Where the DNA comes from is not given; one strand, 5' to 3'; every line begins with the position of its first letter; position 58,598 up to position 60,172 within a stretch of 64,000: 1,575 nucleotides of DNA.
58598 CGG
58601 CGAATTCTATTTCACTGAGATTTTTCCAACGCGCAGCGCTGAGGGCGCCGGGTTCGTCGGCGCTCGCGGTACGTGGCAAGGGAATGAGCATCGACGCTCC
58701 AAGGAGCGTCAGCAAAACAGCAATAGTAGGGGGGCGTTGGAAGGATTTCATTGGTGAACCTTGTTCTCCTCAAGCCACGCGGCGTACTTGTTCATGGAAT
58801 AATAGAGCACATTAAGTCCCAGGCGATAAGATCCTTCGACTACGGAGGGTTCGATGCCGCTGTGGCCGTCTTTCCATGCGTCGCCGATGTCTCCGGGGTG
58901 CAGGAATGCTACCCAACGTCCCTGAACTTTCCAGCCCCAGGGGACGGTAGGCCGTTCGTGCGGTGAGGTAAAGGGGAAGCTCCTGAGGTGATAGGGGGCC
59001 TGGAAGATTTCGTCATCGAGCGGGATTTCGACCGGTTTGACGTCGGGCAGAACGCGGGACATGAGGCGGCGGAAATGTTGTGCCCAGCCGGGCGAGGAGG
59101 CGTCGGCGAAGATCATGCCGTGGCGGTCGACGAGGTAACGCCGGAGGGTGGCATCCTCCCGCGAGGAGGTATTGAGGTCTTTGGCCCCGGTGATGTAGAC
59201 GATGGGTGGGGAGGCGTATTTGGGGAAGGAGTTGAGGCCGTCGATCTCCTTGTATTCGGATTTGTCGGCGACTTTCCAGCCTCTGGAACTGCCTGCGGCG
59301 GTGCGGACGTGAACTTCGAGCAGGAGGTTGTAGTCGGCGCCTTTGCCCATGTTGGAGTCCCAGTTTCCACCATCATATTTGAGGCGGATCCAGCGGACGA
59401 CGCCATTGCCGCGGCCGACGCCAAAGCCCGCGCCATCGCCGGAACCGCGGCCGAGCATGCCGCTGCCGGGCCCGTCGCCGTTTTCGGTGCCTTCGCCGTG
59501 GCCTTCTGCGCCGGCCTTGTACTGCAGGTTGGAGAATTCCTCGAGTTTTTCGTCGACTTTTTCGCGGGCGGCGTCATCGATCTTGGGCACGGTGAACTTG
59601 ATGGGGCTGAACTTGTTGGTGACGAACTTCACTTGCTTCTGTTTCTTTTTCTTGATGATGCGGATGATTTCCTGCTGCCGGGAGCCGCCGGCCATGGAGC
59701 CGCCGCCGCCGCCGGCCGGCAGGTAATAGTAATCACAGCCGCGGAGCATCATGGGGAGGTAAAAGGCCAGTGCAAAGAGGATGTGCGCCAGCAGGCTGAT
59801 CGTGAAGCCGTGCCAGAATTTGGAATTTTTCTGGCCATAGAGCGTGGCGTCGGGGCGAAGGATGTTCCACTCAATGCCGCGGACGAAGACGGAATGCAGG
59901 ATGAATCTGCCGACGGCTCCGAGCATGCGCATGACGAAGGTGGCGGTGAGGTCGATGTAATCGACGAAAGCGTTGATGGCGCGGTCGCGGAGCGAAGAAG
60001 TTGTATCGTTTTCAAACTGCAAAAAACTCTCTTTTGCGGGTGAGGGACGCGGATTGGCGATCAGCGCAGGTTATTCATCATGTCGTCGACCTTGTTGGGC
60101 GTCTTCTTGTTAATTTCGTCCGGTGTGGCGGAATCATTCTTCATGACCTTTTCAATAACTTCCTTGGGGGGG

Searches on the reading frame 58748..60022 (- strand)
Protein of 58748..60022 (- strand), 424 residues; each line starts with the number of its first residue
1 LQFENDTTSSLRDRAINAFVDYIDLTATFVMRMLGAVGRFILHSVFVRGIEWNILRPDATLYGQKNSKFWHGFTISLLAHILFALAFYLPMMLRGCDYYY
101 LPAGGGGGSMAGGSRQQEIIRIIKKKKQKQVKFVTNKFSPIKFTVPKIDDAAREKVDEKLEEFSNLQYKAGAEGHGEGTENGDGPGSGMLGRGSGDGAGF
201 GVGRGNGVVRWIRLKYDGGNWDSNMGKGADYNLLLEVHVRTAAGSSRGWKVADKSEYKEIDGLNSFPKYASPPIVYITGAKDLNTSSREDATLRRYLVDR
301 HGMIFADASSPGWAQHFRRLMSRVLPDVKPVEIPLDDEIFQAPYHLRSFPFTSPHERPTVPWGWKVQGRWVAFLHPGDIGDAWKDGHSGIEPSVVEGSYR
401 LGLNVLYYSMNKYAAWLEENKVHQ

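Call 39: search_protein_families(library=pfam, proteins=[window:58748-60022:-], max_evalue=0.0001)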
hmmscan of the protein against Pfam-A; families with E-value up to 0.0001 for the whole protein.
window:58748-60022:- (424 aa): 1 family
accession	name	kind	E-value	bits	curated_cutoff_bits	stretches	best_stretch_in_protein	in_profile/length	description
PF13709.12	DUF4159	-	6.6e-26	91.5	25.9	1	212-410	3-202/202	Domain of unknown function (DUF4159)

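Call 62: find_homologous_proteins(query=window:58748-60022:-, max_evalue=1e-20)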
Query window:58748-60022:- (424 aa): 140 proteins with E <= 1e-20 among 5354 candidates; the best 120 are listed.
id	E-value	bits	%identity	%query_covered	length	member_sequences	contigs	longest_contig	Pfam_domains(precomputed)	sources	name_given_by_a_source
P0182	9.0e-294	992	100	100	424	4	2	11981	PF13709.13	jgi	-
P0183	1.2e-110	389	43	100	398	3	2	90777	PF13709.13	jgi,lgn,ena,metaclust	metaclust:\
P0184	4.0e-104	367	45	99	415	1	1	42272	PF13709.13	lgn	-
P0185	1.6e-102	362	47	88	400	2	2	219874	PF13709.13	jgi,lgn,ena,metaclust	metaclust:\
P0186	1.7e-102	362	45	93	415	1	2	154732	PF13709.13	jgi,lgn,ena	-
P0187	8.6e-95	336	42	96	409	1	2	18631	PF13709.13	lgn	-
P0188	1.6e-81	293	47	76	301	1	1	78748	PF13709.13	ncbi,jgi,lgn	-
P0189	5.7e-79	284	40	88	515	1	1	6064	PF13709.13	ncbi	-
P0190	7.2e-77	277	39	88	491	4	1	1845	PF13709.13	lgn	-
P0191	2.4e-76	276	40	88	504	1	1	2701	PF13709.13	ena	-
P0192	1.2e-75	273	37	88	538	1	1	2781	PF13709.13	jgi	jgi:hypothetical protein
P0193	2.3e-75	272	41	87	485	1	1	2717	PF13709.13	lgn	-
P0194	3.7e-75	272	37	88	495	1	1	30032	PF13709.13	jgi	jgi:hypothetical protein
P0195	9.7e-75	270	41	87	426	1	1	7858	PF13709.13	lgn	-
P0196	1.5e-74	270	40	85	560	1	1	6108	PF13709.13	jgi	jgi:Domain of unknown function (DUF4159)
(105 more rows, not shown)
